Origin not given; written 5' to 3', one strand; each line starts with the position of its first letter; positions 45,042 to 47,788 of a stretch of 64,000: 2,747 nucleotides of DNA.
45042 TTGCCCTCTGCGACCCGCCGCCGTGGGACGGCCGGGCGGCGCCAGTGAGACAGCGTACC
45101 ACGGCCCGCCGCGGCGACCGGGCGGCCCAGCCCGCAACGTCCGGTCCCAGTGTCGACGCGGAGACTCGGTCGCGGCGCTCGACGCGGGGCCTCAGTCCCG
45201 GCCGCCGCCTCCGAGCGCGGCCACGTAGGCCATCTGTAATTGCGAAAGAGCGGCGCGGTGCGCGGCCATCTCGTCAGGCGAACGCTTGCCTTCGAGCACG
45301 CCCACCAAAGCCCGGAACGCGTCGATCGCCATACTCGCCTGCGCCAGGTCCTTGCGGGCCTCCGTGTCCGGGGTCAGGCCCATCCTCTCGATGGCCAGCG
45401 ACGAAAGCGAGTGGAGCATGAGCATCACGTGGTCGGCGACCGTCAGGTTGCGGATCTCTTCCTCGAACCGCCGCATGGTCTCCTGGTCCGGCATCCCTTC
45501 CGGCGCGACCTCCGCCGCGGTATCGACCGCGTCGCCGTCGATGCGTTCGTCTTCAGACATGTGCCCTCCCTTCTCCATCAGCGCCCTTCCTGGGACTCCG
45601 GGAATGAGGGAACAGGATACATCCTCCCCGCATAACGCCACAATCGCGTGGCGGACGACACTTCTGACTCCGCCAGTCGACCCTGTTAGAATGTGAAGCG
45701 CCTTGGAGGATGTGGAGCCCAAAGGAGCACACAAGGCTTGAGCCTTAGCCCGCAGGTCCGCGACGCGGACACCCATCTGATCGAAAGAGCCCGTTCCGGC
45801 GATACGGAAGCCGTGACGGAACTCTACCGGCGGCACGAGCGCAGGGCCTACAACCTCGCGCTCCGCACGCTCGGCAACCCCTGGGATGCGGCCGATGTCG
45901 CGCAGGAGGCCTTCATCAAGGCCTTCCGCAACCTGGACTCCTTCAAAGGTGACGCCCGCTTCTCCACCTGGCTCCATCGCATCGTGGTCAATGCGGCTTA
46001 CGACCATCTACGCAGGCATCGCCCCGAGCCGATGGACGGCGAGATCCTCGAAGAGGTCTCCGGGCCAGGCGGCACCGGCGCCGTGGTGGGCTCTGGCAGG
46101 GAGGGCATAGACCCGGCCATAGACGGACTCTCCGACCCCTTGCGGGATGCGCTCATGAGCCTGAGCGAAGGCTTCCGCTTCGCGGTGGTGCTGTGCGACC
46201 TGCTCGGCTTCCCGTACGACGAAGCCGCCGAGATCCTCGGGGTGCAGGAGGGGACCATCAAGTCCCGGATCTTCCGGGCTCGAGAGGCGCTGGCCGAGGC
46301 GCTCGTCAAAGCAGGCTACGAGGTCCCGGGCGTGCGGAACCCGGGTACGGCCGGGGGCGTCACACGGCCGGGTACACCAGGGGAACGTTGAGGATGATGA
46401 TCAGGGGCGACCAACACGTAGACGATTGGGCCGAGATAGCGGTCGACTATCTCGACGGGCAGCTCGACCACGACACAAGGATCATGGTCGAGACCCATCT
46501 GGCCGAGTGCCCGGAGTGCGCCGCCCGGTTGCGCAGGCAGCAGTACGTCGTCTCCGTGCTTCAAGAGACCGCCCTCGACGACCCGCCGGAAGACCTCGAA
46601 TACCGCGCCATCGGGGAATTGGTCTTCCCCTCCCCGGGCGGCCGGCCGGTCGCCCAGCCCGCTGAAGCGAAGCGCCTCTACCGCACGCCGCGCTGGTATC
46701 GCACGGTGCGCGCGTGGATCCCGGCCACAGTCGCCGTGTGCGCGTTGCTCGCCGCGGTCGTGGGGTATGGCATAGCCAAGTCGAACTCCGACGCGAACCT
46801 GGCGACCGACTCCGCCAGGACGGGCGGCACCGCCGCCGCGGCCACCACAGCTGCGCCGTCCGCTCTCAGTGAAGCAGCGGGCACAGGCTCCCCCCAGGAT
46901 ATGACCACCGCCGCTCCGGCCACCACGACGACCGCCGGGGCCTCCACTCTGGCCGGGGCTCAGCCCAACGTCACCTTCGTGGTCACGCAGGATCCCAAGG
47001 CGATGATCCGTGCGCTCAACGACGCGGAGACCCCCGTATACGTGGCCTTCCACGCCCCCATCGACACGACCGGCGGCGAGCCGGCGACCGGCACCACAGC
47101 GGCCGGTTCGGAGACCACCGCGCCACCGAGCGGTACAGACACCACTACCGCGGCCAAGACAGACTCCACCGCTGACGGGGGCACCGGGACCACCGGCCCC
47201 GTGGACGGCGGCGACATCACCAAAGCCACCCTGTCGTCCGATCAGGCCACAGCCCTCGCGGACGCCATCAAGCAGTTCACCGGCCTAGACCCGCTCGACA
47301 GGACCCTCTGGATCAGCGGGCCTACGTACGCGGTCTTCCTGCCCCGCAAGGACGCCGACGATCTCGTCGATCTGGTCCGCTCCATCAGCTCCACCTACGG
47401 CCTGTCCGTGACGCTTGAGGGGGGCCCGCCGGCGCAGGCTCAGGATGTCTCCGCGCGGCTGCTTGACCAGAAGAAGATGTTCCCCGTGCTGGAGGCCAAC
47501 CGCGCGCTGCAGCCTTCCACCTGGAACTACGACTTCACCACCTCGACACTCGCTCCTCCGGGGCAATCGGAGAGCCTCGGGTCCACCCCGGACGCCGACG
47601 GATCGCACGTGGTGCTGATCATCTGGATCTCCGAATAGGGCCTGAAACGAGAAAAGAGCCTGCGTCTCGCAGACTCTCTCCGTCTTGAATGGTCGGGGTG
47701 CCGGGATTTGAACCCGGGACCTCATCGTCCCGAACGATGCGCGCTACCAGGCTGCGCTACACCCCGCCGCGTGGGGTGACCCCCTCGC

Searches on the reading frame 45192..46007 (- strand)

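Call 60: search_protein_families(library=pfam, proteins=[window:45192-46007:-], max_evalue=0.001)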
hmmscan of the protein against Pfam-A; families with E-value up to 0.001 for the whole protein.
window:45192-46007:- (271 aa): 1 family
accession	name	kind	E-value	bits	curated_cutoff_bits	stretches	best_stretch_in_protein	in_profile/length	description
PF08899.16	DUF1844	-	3.4e-08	33.9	27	1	195-262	5-75/76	Domain of unknown function (DUF1844)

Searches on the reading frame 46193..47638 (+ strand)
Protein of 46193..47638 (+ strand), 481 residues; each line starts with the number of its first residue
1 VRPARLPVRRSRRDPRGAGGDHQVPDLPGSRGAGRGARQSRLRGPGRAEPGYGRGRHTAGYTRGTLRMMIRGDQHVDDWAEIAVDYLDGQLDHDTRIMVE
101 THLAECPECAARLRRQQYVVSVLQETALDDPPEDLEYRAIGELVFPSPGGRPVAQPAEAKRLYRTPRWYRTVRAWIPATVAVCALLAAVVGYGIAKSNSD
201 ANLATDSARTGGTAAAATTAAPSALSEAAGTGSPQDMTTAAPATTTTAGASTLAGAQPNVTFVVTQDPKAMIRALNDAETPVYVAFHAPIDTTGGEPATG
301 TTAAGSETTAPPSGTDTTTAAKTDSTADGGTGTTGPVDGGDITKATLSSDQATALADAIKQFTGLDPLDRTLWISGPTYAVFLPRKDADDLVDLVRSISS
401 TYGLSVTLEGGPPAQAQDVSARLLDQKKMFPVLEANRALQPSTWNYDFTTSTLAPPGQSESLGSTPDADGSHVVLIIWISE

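Call 5: search_protein_families(library=ncbifam, proteins=[window:46193-47638:+], max_evalue=0.001)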
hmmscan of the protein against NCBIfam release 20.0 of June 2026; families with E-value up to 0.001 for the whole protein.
window:46193-47638:+ (481 aa): 4 families
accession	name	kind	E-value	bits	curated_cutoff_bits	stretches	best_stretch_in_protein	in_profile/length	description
NF052375.1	antisigma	equivalog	4.9e-11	43.1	100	1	84-225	3-127/217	anti-sigma factor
TIGR03988.1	antisig_RsrA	equivalog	2.2e-07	30.9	62.5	1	82-140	8-67/77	mycothiol system anti-sigma-R factor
NF010501.0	PRK13920.1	subfamily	4.2e-05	23.3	225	1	78-209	3-111/213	putative anti-sigmaE protein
TIGR02451.1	anti_sig_ChrR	subfamily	0.00071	19.4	124.5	0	84-124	9-49/216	ChrR family anti-sigma-E factor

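Call 60: search_protein_families(library=pfam, proteins=[window:46193-47638:+], max_evalue=0.001)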
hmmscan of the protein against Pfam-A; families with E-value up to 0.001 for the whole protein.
window:46193-47638:+ (481 aa): 1 family
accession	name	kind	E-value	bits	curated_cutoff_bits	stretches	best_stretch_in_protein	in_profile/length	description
PF13490.11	zf-HC2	-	2.5e-08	34.3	22.2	1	84-110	9-35/35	Putative zinc-finger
